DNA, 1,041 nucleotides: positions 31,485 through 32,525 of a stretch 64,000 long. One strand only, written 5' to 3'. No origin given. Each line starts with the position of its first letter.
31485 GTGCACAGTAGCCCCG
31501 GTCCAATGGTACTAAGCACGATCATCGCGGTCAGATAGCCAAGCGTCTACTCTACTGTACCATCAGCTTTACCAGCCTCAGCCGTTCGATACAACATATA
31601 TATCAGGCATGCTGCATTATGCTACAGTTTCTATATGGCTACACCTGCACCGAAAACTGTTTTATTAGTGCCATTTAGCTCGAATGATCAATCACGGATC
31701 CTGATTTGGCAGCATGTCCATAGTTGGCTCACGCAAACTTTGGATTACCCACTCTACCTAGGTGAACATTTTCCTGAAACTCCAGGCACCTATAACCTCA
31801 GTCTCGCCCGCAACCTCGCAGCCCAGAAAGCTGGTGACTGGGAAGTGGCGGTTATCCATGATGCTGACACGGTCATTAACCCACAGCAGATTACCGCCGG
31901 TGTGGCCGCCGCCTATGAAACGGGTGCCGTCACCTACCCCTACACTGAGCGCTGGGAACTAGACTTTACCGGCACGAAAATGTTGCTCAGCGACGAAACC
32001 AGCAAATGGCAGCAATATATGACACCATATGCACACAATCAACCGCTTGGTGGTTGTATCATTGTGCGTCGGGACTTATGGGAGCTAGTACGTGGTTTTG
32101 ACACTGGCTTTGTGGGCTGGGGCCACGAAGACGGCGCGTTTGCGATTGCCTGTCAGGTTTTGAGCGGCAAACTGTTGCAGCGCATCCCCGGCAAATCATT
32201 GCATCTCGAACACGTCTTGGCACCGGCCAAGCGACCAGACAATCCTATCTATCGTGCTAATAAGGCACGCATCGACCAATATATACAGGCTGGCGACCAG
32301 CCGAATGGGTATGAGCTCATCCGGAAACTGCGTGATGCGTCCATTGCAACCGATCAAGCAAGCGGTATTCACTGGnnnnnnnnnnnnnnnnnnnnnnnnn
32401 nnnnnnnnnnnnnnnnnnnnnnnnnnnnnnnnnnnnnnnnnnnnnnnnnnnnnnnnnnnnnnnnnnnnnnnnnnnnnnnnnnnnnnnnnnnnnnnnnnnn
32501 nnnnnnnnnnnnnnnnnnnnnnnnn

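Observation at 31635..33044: Fusion of a GT-A glycosyltransferase to a LicD-family phosphotransferase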

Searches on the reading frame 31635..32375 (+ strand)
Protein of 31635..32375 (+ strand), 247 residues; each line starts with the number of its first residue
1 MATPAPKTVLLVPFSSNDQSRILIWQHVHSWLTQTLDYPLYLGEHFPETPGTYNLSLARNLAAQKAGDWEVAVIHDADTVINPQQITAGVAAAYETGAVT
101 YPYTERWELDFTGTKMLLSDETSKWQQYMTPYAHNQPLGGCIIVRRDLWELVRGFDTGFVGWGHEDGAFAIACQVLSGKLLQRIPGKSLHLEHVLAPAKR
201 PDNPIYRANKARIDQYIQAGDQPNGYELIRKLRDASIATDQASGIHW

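Call 82: predict_structure(alignment_id=A2)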
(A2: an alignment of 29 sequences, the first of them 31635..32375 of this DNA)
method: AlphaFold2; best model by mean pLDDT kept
length: 247 residues; sequences in the alignment: 29
mean_pLDDT: 91.4   pTM: 0.90
mean pLDDT of the five models: 91.4, 91.0, 90.9, 88.9, 88.5
residues with pLDDT >= 90: 186; 70-90: 54; 50-70: 6; < 50: 1
segments of 3 or more residues with pLDDT < 50: none
pLDDT, mean of each block of 10 residues (from residue 1): 82 93 96 97 91 91 96 96 97 96 94 95 95 76 95 84 85 93 95 81 90 93 94 89 89
secondary structure, 60 per line:
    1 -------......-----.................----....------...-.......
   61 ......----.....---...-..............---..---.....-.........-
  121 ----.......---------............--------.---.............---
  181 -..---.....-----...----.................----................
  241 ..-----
elements in order: E8-13 H19-35 E40-43 H55-66 E71-75 E79-81 H83-96 E105-109 H111-119 H125-128 E129-131 E141-145 H146-152 H165-177 E187-191 H204-220 H225-242
